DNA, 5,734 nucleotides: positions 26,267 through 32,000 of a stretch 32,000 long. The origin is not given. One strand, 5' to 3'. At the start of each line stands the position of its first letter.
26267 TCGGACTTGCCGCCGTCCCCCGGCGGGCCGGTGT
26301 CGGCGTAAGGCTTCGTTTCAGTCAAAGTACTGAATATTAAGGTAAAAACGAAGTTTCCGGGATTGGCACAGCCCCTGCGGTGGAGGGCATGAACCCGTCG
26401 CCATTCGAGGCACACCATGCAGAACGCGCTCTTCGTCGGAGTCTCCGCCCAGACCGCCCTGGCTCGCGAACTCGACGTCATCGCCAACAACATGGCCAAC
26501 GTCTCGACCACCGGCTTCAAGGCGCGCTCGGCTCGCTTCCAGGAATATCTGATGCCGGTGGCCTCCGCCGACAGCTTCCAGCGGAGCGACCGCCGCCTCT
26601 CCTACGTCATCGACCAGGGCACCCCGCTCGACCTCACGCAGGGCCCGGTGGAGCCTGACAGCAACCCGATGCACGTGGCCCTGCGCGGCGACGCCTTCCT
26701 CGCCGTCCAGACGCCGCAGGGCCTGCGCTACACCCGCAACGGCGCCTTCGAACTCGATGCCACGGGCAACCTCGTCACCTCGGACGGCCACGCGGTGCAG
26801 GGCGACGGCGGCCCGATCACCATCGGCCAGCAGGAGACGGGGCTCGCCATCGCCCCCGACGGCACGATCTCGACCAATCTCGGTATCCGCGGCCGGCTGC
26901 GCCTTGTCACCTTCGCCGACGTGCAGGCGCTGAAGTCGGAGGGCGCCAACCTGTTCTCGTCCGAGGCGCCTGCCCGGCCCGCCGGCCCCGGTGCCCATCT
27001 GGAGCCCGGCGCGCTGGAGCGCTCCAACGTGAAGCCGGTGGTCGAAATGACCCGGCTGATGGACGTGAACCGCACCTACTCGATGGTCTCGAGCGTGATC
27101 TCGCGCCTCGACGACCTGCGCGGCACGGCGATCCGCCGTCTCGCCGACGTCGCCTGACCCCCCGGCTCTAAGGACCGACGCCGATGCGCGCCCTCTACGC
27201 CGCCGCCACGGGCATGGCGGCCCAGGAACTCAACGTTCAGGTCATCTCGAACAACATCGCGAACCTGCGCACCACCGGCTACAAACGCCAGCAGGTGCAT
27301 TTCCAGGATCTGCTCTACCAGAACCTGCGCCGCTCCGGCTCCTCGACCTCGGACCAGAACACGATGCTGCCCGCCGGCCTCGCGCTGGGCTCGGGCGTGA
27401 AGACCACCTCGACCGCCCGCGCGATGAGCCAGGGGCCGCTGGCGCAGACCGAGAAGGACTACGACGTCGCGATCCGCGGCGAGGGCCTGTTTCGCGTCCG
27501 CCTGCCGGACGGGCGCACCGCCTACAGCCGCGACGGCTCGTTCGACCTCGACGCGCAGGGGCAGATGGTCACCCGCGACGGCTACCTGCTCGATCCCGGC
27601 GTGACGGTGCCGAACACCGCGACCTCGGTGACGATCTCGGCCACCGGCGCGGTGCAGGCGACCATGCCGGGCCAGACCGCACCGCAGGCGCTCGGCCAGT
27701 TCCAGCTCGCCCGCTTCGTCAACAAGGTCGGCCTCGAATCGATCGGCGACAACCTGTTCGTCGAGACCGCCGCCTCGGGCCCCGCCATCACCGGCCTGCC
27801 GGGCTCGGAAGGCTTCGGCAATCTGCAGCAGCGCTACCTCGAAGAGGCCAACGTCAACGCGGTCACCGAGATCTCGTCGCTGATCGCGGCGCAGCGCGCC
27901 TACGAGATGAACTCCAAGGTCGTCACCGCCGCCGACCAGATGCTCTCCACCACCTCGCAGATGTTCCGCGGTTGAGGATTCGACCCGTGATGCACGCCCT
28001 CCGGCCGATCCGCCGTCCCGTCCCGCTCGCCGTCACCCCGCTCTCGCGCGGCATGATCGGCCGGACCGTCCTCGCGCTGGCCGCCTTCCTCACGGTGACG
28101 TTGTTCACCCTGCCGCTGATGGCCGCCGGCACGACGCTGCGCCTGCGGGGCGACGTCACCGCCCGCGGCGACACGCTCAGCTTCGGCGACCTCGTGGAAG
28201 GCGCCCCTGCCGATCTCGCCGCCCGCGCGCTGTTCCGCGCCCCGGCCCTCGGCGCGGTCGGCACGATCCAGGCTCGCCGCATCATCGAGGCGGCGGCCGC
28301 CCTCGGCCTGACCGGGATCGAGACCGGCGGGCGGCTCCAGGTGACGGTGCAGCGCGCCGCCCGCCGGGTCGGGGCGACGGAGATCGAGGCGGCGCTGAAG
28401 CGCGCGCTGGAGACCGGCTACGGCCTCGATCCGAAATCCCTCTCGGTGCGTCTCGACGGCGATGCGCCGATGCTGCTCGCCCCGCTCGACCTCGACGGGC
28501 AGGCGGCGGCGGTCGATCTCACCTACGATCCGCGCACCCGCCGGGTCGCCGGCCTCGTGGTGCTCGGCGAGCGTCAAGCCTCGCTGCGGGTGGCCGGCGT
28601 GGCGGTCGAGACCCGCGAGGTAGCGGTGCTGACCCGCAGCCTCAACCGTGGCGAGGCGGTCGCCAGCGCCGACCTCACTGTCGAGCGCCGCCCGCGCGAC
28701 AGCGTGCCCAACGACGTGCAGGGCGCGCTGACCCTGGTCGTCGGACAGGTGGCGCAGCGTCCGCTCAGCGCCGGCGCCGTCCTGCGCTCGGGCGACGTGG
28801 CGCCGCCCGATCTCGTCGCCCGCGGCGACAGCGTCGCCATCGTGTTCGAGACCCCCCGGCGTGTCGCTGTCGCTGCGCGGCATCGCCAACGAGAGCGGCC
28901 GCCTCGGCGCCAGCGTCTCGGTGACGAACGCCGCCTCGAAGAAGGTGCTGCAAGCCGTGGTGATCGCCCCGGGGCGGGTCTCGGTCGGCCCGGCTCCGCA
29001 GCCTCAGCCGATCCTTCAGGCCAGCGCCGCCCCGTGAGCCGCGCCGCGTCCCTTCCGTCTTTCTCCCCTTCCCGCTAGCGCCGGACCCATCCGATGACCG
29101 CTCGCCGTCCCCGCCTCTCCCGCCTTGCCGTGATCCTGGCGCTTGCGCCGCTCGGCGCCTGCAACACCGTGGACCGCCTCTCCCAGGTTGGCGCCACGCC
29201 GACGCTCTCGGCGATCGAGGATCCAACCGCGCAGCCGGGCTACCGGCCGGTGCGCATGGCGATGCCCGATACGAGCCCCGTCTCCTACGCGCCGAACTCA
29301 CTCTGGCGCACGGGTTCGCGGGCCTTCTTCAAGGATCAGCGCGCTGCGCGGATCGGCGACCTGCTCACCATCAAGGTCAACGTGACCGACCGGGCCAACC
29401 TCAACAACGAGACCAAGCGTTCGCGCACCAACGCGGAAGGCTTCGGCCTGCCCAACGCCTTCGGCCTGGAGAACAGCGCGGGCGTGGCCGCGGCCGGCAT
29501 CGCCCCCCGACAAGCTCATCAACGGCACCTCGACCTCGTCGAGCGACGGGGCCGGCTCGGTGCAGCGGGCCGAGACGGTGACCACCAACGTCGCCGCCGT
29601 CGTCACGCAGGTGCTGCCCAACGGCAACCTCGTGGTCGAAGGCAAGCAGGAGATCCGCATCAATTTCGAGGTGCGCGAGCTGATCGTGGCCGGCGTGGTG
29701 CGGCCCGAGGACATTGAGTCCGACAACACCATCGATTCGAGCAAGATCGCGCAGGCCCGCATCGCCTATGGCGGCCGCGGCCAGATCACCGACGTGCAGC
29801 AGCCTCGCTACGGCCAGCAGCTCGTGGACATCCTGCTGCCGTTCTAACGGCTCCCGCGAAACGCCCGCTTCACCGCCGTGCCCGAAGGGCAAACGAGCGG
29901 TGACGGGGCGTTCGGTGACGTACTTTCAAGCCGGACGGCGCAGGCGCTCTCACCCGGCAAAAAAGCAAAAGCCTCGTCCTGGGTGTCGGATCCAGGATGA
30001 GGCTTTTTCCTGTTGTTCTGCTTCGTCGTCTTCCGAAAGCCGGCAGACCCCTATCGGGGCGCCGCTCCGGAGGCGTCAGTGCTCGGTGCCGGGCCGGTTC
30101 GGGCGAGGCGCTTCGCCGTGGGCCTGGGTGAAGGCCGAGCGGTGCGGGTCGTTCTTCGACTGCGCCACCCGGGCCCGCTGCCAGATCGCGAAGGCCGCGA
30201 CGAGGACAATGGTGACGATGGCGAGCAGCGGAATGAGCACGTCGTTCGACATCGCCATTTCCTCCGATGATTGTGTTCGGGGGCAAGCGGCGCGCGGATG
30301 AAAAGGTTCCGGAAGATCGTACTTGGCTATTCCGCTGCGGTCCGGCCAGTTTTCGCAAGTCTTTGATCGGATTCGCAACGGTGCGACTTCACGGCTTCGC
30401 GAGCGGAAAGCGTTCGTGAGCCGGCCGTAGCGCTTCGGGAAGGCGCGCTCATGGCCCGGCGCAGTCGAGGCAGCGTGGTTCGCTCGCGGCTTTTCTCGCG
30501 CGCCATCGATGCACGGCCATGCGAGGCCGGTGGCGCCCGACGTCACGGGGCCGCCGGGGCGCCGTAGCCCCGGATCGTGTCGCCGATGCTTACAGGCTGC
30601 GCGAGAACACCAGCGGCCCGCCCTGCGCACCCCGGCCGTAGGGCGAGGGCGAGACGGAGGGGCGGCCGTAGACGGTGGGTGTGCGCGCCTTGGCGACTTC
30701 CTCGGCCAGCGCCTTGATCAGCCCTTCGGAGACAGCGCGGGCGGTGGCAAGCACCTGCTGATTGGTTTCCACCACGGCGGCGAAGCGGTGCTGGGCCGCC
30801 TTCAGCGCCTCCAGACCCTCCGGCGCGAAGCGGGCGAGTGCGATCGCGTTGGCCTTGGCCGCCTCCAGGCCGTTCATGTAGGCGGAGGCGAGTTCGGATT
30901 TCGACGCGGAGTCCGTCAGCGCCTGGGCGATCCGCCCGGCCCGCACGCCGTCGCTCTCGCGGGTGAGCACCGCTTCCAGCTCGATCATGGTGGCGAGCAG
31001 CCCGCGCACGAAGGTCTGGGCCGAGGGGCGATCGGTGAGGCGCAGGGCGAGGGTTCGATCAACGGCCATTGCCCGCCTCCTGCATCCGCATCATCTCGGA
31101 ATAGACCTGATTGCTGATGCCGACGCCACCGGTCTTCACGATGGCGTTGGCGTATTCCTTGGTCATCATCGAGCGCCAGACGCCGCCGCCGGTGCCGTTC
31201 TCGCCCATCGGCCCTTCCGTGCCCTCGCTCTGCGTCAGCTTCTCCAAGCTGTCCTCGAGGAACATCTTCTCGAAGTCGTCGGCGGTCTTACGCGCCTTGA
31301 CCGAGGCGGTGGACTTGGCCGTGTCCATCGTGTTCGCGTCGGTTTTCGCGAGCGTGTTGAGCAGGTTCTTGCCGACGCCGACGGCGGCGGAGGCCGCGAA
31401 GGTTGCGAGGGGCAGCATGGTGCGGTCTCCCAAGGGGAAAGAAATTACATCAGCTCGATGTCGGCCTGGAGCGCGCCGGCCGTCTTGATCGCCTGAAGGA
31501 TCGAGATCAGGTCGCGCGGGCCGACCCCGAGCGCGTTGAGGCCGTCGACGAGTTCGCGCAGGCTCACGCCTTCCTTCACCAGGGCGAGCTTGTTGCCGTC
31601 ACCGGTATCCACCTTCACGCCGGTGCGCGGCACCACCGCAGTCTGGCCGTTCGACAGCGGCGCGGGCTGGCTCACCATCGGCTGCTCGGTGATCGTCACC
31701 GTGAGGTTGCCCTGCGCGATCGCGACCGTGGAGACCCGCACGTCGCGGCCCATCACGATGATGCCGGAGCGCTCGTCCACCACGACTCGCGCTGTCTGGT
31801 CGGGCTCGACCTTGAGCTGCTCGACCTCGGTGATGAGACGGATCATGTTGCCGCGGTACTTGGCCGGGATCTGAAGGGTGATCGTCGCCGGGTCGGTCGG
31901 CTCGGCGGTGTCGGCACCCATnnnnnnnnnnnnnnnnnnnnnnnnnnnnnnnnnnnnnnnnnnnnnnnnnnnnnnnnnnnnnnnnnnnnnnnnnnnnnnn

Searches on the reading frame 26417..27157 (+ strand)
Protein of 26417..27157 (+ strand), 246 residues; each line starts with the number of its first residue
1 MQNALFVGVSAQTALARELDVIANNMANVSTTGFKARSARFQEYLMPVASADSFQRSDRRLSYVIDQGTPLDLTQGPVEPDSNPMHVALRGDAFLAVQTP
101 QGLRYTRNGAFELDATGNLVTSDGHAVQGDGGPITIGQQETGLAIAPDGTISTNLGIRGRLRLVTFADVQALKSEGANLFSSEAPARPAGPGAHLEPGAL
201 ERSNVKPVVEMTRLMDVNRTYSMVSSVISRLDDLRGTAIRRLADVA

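Call 71: search_protein_families(library=pfam, proteins=[window:26417-27157:+], max_evalue=0.00001)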
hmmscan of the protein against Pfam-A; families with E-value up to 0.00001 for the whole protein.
window:26417-27157:+ (246 aa): 3 families
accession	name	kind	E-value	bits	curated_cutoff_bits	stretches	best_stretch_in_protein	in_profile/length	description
PF22692.1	LlgE_F_G_D1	-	2.4e-17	63.3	27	1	88-152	1-63/64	Flagellar hook protein FlgE/F/G D1 domain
PF06429.18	Flg_bbr_C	-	1e-13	51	23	1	197-240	2-45/46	Flagellar basal body rod FlgEFG protein C-terminal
PF00460.25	Flg_bb_rod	-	2e-10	40.8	20.7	1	7-35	3-31/31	Flagella basal body rod protein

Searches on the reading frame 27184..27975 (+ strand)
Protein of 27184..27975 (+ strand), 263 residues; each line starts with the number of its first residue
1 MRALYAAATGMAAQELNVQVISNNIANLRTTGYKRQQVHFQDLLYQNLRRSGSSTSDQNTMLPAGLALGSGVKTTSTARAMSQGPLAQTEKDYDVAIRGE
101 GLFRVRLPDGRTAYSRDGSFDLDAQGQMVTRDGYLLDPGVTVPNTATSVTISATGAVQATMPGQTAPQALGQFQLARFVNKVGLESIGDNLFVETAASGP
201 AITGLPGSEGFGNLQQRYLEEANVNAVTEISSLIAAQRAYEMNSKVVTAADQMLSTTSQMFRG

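Call 71: search_protein_families(library=pfam, proteins=[window:27184-27975:+], max_evalue=0.00001)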
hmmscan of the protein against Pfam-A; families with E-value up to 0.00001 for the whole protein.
window:27184-27975:+ (263 aa): 3 families
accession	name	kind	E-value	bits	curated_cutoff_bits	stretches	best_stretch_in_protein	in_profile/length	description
PF22692.1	LlgE_F_G_D1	-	3.7e-24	85.1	27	1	96-159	1-64/64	Flagellar hook protein FlgE/F/G D1 domain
PF06429.18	Flg_bbr_C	-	3.8e-18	65.2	23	1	215-260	1-46/46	Flagellar basal body rod FlgEFG protein C-terminal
PF00460.25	Flg_bb_rod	-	2.7e-08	34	20.7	1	4-34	1-31/31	Flagella basal body rod protein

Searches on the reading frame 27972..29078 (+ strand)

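Call 71: search_protein_families(library=pfam, proteins=[window:27972-29078:+], max_evalue=0.00001)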
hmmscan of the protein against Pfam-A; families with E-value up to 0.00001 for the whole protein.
window:27972-29078:+ (368 aa): 2 families
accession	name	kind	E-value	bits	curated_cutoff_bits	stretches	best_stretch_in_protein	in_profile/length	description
PF13144.11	ChapFlgA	-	1.3e-13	51.5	23.8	1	216-294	2-78/122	Chaperone for flagella basal body P-ring formation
PF08666.17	SAF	-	3.6e-11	43.9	21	1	216-276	2-62/63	SAF domain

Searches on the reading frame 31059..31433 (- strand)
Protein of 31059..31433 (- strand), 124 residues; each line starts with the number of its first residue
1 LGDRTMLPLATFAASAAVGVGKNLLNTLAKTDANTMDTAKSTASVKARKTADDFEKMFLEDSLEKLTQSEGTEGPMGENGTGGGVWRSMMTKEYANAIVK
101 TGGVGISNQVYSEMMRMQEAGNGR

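Call 77: search_protein_families(library=pfam, proteins=[window:31059-31433:-], max_evalue=0.001)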
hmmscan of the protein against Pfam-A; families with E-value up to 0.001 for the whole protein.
window:31059-31433:- (124 aa): 1 family
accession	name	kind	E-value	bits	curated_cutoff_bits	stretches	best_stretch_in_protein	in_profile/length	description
PF10135.14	Rod-binding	-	7.3e-08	33.3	25.1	1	70-111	8-49/51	Rod binding protein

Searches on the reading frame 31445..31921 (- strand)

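Call 77: search_protein_families(library=pfam, proteins=[window:31445-31921:-], max_evalue=0.001)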
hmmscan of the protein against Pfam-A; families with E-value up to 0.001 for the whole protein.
window:31445-31921:- (158 aa): 1 family
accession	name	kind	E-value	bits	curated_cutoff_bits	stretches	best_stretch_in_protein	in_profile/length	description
PF02119.21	FlgI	-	6.5e-55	186.9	25.3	1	2-156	189-342/343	Flagellar P-ring protein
